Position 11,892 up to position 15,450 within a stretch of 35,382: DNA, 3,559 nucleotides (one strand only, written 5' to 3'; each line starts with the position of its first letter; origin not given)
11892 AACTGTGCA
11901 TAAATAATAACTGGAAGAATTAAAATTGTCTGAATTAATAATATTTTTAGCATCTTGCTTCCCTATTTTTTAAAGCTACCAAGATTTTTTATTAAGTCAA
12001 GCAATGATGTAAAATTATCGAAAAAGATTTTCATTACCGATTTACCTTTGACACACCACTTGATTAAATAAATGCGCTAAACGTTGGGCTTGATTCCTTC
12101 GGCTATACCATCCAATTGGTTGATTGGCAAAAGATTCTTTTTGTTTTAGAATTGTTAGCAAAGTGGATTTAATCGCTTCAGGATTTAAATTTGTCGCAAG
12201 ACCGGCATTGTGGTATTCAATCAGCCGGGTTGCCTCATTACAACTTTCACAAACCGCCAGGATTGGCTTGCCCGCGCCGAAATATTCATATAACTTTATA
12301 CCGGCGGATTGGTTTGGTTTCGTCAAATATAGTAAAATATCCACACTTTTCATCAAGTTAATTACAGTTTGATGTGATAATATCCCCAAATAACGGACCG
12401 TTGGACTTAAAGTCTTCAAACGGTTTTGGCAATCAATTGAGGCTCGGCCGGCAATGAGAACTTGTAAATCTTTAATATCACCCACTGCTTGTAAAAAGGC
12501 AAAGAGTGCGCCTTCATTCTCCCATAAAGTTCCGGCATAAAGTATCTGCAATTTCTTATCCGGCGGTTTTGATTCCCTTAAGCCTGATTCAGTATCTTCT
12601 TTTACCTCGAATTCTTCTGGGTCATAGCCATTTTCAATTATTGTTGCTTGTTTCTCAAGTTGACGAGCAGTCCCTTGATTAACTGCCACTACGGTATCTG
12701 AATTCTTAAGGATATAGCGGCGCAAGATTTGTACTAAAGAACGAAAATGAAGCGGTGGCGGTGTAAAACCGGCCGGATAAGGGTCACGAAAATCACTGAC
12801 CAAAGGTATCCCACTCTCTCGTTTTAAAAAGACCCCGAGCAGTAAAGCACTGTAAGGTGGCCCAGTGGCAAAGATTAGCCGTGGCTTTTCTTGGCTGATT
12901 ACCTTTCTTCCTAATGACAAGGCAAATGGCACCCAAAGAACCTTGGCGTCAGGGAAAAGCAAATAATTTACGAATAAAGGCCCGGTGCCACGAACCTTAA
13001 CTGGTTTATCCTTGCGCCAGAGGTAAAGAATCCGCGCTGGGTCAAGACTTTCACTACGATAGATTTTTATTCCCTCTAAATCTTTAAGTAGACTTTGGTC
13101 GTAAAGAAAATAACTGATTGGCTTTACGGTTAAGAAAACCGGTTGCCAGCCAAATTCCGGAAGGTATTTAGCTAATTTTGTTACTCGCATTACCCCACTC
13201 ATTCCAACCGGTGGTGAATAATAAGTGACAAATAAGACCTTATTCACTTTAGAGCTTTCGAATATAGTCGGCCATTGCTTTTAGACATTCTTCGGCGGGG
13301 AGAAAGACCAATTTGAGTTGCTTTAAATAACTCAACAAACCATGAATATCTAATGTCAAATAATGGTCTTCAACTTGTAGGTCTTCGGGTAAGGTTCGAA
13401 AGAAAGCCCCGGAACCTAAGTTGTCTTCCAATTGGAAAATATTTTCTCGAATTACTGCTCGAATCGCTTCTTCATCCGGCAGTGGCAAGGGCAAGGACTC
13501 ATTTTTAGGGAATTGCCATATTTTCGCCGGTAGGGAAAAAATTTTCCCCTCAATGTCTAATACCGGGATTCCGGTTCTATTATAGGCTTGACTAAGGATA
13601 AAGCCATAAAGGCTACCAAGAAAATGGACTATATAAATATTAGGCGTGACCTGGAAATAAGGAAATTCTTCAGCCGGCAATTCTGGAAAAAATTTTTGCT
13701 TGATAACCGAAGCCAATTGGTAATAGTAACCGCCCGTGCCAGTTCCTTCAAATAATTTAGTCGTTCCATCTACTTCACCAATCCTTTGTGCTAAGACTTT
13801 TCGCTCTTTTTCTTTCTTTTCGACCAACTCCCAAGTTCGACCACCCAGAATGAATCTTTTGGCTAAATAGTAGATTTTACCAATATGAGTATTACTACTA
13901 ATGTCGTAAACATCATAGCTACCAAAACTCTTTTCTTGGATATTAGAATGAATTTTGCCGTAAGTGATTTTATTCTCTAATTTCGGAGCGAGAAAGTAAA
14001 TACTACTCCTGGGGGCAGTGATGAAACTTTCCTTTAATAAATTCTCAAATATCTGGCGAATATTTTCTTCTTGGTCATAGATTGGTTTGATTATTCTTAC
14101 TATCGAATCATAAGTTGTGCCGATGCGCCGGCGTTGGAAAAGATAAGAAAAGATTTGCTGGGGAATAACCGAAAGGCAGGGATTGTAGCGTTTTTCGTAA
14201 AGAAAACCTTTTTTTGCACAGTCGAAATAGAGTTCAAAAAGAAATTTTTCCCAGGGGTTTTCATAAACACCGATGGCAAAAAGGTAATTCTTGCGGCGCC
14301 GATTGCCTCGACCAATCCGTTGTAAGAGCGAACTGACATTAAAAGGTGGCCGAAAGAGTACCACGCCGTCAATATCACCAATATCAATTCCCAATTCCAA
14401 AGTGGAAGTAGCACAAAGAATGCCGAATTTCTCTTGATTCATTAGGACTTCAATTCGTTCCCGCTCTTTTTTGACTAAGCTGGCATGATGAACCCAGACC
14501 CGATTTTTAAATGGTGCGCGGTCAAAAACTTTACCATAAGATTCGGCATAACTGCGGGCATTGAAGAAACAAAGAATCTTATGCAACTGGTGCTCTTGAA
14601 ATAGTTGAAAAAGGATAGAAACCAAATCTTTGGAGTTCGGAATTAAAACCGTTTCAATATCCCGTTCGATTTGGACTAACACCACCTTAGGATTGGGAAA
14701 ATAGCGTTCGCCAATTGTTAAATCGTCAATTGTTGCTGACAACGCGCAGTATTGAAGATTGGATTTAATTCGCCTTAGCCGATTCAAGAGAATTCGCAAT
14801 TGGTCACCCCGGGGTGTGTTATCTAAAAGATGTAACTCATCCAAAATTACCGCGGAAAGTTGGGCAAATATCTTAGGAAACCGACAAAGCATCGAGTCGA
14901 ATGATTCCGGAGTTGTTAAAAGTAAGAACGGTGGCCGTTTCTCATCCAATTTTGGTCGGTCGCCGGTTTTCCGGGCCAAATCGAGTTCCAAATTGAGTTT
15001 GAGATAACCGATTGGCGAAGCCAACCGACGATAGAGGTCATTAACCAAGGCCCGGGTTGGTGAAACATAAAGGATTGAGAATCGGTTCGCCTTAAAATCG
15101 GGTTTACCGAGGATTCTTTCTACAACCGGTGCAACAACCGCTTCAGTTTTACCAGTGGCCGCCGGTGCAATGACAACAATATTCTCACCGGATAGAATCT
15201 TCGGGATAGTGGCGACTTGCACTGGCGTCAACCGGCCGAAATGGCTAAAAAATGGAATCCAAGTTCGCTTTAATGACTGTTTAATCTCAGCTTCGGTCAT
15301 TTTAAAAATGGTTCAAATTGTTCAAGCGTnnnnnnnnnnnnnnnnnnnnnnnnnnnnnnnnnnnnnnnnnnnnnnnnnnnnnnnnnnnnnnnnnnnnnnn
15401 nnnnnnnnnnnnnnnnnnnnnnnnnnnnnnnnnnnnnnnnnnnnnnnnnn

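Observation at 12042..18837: Candidate defence-like operon: unknown protein + two paralogous BrxD/DUF2791-like ATPases + Lhr-like DExH helicase (+ coupled GT4), with no BREX core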

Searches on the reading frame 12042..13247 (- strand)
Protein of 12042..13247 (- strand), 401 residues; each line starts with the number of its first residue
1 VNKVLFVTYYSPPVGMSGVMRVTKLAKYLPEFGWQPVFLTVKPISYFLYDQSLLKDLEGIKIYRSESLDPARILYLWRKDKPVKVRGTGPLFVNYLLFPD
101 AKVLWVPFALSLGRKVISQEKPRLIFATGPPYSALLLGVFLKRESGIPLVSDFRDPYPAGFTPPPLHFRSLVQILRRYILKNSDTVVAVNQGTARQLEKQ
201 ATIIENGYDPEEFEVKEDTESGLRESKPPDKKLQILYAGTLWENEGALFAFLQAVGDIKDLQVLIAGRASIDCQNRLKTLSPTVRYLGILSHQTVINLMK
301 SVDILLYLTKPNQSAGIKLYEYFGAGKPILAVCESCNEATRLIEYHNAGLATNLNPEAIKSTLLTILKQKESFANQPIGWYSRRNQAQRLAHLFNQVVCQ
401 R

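Call 3: search_protein_families(library=pfam, proteins=[window:12042-13247:-], max_evalue=0.1)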
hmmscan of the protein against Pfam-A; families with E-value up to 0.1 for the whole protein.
window:12042-13247:- (401 aa): 4 families
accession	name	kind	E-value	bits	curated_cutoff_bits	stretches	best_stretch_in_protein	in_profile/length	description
PF13692.12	Glyco_trans_1_4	-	7.2e-10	39.7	27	1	234-368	3-141/142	Glycosyl transferases group 1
PF13439.12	Glyco_transf_4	-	1e-09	39.1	28.5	1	87-211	38-169/170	Glycosyltransferase Family 4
PF13579.12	Glyco_trans_4_4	-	4.2e-09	37.4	29.7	1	21-198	6-143/158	Glycosyl transferase 4-like domain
PF00534.26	Glycos_transf_1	-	2.3e-08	34.2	26.4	1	224-372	7-161/172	Glycosyl transferases group 1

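Call 4: search_protein_families(library=padloc, proteins=[window:12042-13247:-], max_evalue=0.1)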
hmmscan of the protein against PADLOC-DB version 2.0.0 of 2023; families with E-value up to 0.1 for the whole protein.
window:12042-13247:- (401 aa): 0 families

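Call 5: search_protein_families(library=ncbifam, proteins=[window:12042-13247:-], max_evalue=0.1)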
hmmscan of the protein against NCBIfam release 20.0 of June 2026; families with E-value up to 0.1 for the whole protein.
window:12042-13247:- (401 aa): 2 families
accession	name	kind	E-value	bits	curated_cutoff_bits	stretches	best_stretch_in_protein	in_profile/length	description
TIGR04063.1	stp3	hypoth_equivalog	3.5e-07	29.4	442.05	1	115-312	86-300/397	TIGR04063 family PEP-CTERM/XrtA system glycosyltransferase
NF047676.1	TeichurnBiosyTuaH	equivalog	0.00021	20.3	550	1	189-334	173-321/384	teichuronic acid biosynthesis protein TuaH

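Call 104: find_related_loci(query=A7, collection=metagenome_contigs, flank=9000)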
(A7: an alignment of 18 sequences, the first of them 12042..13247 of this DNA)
Query A7 (401 aa) in metagenome_contigs; peptide patterns used: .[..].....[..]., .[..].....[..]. (x = any residue, [..] = any of these).
121 stretches matched a pattern; 90 encode a relative of the query (tblastn E <= 1e-3); the best 80 are kept; 80 distinct loci.
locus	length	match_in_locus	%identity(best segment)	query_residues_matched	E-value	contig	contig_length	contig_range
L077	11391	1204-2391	71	1-397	0e+0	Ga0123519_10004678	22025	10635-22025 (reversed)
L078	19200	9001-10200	69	1-398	0e+0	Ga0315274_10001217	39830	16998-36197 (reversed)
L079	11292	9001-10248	65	1-397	2e-179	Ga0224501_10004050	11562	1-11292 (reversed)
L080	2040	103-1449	60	1-398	0e+0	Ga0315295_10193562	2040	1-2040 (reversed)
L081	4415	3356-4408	64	1-351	4e-148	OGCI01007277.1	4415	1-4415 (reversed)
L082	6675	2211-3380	48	1-400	2e-124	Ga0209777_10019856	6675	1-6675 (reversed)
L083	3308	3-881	66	108-398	6e-125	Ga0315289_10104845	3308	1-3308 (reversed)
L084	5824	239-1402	49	1-397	7e-121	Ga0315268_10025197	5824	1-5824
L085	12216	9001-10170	49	1-398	2e-120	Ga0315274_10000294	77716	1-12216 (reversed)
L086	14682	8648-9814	47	1-400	2e-118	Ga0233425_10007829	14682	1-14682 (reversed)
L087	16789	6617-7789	48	3-401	5e-118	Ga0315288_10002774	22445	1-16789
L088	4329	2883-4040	46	1-397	5e-119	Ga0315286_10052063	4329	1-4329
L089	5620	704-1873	47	1-398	7e-116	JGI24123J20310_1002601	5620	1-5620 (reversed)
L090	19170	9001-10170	46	1-398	4e-115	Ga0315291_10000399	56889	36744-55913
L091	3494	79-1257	45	1-401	5e-114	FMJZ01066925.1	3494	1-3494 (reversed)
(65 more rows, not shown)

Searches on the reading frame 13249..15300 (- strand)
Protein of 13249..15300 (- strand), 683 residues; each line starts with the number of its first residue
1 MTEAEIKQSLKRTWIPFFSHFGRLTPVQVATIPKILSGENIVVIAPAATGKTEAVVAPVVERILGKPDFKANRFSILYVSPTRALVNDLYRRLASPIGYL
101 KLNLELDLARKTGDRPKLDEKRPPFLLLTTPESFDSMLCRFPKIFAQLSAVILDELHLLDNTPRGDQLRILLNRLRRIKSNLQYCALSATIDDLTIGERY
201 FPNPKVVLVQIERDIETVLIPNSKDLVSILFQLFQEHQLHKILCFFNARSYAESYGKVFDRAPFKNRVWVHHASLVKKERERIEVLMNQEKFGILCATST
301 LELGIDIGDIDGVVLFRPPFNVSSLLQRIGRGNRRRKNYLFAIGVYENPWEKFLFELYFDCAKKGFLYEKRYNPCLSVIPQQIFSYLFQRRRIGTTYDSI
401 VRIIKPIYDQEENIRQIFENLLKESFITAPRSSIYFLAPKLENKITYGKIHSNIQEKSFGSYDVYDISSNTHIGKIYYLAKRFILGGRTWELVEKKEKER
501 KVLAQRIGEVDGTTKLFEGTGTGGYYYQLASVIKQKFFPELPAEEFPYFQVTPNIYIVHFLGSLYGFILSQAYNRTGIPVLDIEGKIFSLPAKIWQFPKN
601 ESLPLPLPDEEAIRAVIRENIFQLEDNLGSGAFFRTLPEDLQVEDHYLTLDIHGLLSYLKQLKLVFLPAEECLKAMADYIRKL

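Call 3: search_protein_families(library=pfam, proteins=[window:13249-15300:-], max_evalue=0.1)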
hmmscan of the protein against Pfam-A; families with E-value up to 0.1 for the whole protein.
window:13249-15300:- (683 aa): 4 families
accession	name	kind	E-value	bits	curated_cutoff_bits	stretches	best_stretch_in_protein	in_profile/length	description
PF00270.35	DEAD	-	1.4e-29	103.4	26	1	25-192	1-161/167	DEAD/DEAH box helicase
PF00271.37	Helicase_C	-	3.8e-17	63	23.5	1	228-334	4-108/110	Helicase conserved C-terminal domain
PF22590.2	Cas3-like_C_2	-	1.1e-07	32.5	27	1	252-336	16-105/106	CRISPR-associated nuclease/helicase Cas3, C-terminal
PF00580.27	UvrD-helicase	-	0.032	14.4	23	1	37-98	12-70/271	UvrD/REP helicase N-terminal domain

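Call 4: search_protein_families(library=padloc, proteins=[window:13249-15300:-], max_evalue=0.1)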
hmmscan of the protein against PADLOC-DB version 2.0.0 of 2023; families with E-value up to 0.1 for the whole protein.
window:13249-15300:- (683 aa): 81 families (the best 25 are shown)
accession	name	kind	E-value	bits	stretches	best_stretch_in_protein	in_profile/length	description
PDLC02503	BrxHI|BrxHII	-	3.5e-67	225.2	1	21-505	22-518/698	BrxHI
PDLC03960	SngC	-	3.9e-58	195.8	1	21-507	22-550/720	-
PDLC02501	BrxHI|BrxHII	-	9.8e-35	117.9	1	23-336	23-343/925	BrxHI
PDLC02897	DpdJ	-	5.9e-24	82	1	17-334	93-450/1570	DpdJ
PDLC01762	Cas3b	-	1.1e-17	61.9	2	142-428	353-635/692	-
PDLC04531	PDC-M23B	-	1.1e-16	58.2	2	40-186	315-466/1060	-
PDLC00194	HamB1|HamB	-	2.9e-16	56.6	2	13-191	211-393/995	DEAD-box helicase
PDLC00938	Cas3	-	2.4e-15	54.6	2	147-339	124-323/358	CRISPR-associated helicase Cas3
PDLC01252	Cas3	-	3.1e-14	51.2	2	147-337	112-290/324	CAS-I; effector_G3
PDLC01761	Cas3b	-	1.1e-12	45.5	2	149-348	355-548/705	-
PDLC02569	DrmA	-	1.7e-12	44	1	290-361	828-899/1095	DrmA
PDLC01710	Cas3a1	-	2.3e-12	44.2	2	275-371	481-549/745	Cas3_1_CAS-I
PDLC00188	HamB1|HamB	-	2.8e-12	43.6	1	34-192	254-410/1037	DEAD-box helicase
PDLC00178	HamB1|HamB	-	6.8e-12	42.1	1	34-208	257-429/830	DEAD-box helicase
PDLC01770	Cas3g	-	2.2e-11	41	1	209-338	221-344/733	-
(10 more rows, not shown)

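Call 5: search_protein_families(library=ncbifam, proteins=[window:13249-15300:-], max_evalue=0.1)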
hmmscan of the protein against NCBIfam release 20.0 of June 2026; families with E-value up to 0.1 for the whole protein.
window:13249-15300:- (683 aa): 35 families (the best 25 are shown)
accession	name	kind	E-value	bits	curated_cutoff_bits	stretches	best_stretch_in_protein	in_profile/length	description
TIGR04121.1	DEXH_lig_assoc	equivalog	3.4e-55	187.1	850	1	25-337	15-348/804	ligase-associated DNA damage response DEXH box helicase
NF010338.0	PRK13767.1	equivalog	6.5e-47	160.3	849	1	9-460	18-499/877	ATP-dependent helicase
NF007284.0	PRK09751.1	equivalog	3e-25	87.7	1496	2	13-192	21-218/1538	ATP-dependent helicase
TIGR03817.1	DECH_helic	hypoth_equivalog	4.5e-20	71.5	874.1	2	241-356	273-394/742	helicase/secretion neighborhood putative DEAH-box helicase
NF002654.0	PRK02362.1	equivalog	2.1e-19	69.3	887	1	24-192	24-182/739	ATP-dependent DNA helicase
NF002251.0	PRK01172.1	equivalog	9.1e-18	63.8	891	2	27-193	26-181/674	ATP-dependent DNA helicase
NF008394.0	PRK11192.1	equivalog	3.7e-16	59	507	2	21-93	23-95/441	ATP-dependent RNA helicase SrmB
NF008744.0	PRK11776.1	equivalog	5.7e-16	58.1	524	1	21-337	24-338/460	ATP-dependent RNA helicase DbpA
TIGR01587.1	cas3_core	equivalog_domain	9e-15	54.6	102.45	2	147-339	124-323/358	CRISPR-associated helicase Cas3'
NF001308.0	PRK00254.1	equivalog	2.4e-14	52.5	1216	1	30-192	31-180/720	ATP-dependent DNA helicase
NF053631.1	RNA_helic_CshA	equivalog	1.4e-13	50.6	646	1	21-336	19-332/434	degradosome RNA helicase CshA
NF053711.1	RNA_heli_RhlE1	exception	3.8e-13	49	750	1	23-334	23-337/434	RNA helicase RhlE1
NF040935.1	helicase_Hel308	equivalog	3.8e-13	48.5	1200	1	23-232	26-223/704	ATP-dependent DNA helicase Hel308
NF003390.0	PRK04537.1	equivalog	6.4e-13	48.6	732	1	20-334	28-350/572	ATP-dependent RNA helicase RhlB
NF053636.1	DDHlcsCsdAPsy1082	equivalog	5.8e-12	44.9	890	2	21-89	23-90/512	DEAD/DEAH box helicase CsdA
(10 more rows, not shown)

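Call 52: search_solved_structures(query=window:13249-15300:-, max_evalue=0.00001)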
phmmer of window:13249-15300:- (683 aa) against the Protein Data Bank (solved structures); distinct sequences matched with E-value up to 0.00001: 84 (the best 60 are shown).
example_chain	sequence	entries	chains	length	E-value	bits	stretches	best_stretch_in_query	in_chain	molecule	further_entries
5v9x_A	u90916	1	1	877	8.5e-25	90.3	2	10-192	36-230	ATP-dependent DNA helicase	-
7lhl_A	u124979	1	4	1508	3.6e-24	88.3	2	10-192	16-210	ATP-dependent DNA helicase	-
8alz_B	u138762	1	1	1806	3.8e-21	78.3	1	23-204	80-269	Activating signal cointegrator 1 complex subunit 3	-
7zpq_CA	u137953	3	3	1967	8.5e-21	77.1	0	20-182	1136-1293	SLH1 isoform 1 | RQC trigger complex helicase SLH1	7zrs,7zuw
9b15_A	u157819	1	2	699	5.6e-17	64.5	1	23-195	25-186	ATP-dependent DNA helicase Hel308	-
2p6r_A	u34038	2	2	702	3.2e-16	62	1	23-195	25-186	afUHEL308 HELICASE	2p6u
1hv8_A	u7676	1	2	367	1.4e-15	59.9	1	21-338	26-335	PUTATIVE ATP-DEPENDENT RNA HELICASE MJ0669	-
8ro0_B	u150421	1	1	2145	4.6e-15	58.2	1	15-188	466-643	U5 small nuclear ribonucleoprotein 200 kDa helicase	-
11aa_p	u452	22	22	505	6e-15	57.8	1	21-338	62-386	ATP-dependent RNA helicase HAS1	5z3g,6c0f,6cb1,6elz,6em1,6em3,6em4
4f92_B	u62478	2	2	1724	7e-15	57.5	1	35-191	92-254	U5 small nuclear ribonucleoprotein 200 kDa helicase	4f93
6qdv_B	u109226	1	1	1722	7.2e-15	57.5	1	35-191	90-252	U5 small nuclear ribonucleoprotein 200 kDa helicase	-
4f91_B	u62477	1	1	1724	7.2e-15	57.5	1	35-191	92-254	U5 small nuclear ribonucleoprotein 200 kDa helicase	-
5urj_A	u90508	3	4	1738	7.4e-15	57.5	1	35-191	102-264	U5 small nuclear ribonucleoprotein 200 kDa helicase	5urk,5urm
4kit_B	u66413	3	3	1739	7.4e-15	57.5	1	35-191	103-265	U5 small nuclear ribonucleoprotein 200 kDa helicase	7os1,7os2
6s8q_B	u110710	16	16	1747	7.6e-15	57.4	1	35-191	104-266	U5 small nuclear ribonucleoprotein 200 kDa helicase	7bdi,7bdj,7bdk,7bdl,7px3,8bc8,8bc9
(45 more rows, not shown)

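Call 110: search_protein_families(library=phrogs, proteins=[window:13249-15300:-], max_evalue=0.001)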
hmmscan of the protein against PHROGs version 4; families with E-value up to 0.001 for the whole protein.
window:13249-15300:- (683 aa): 3 families
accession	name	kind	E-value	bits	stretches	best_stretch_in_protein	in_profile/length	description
phrog_6819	-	DNA, RNA and nucleotide metabolism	8.2e-25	88.3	1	21-307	18-302/645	Holliday junction branch migration helicase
phrog_16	-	DNA, RNA and nucleotide metabolism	1e-19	71.3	1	36-344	288-590/986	DNA helicase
phrog_9690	-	DNA, RNA and nucleotide metabolism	1.4e-06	28.6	1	257-338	178-259/306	DNA helicase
